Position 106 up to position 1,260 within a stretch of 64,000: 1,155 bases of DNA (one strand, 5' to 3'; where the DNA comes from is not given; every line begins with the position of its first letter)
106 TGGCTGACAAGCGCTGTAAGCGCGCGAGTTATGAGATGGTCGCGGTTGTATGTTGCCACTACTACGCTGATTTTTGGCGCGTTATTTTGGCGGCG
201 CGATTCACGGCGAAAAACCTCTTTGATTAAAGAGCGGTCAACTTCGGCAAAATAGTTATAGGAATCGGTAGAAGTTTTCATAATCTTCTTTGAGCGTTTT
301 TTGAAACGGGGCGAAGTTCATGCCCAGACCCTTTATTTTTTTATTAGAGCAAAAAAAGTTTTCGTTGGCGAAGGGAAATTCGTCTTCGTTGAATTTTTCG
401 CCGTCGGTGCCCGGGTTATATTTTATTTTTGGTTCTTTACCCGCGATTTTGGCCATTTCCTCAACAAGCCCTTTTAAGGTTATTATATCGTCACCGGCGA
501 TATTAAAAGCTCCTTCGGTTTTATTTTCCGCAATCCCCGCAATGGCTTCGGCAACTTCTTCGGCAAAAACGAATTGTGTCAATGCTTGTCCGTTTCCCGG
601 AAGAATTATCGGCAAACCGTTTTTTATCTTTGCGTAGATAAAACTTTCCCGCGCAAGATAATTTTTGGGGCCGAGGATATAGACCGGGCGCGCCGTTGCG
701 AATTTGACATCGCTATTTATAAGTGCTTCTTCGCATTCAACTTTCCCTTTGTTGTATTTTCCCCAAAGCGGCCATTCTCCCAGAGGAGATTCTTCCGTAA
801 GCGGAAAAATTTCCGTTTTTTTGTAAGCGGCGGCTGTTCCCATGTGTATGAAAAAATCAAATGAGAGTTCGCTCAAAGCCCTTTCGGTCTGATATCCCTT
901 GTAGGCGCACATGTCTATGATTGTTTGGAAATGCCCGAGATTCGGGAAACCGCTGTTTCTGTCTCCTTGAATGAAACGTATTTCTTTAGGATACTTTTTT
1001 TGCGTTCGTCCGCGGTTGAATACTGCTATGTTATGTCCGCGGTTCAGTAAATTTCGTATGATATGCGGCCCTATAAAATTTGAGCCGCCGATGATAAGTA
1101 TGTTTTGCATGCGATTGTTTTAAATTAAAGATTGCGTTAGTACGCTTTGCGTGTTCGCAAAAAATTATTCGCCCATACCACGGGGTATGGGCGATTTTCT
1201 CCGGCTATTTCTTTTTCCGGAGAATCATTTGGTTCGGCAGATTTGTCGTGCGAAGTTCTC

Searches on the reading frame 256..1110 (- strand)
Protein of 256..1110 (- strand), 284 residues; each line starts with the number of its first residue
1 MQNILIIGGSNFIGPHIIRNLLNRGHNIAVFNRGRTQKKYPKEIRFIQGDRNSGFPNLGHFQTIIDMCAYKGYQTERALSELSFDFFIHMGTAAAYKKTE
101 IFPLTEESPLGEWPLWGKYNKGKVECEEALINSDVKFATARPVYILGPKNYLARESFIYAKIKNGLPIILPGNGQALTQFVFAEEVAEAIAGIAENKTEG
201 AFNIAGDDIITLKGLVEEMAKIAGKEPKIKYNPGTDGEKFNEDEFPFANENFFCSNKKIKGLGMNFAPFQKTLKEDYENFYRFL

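Call 39: search_protein_families(library=pfam, proteins=[window:256-1110:-], max_evalue=0.0001)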
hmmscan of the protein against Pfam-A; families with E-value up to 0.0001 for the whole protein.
window:256-1110:- (284 aa): 3 families
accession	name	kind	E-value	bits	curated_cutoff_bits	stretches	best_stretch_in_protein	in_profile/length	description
PF01370.27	Epimerase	-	1.1e-16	61.4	20.9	2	81-205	104-240/240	NAD dependent epimerase/dehydratase family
PF16363.11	GDP_Man_Dehyd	-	4.7e-07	30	27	0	159-228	201-271/332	GDP-mannose 4,6 dehydratase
PF01073.25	3Beta_HSD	-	1.1e-05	25.1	22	0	5-32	1-30/280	3-beta hydroxysteroid dehydrogenase/isomerase family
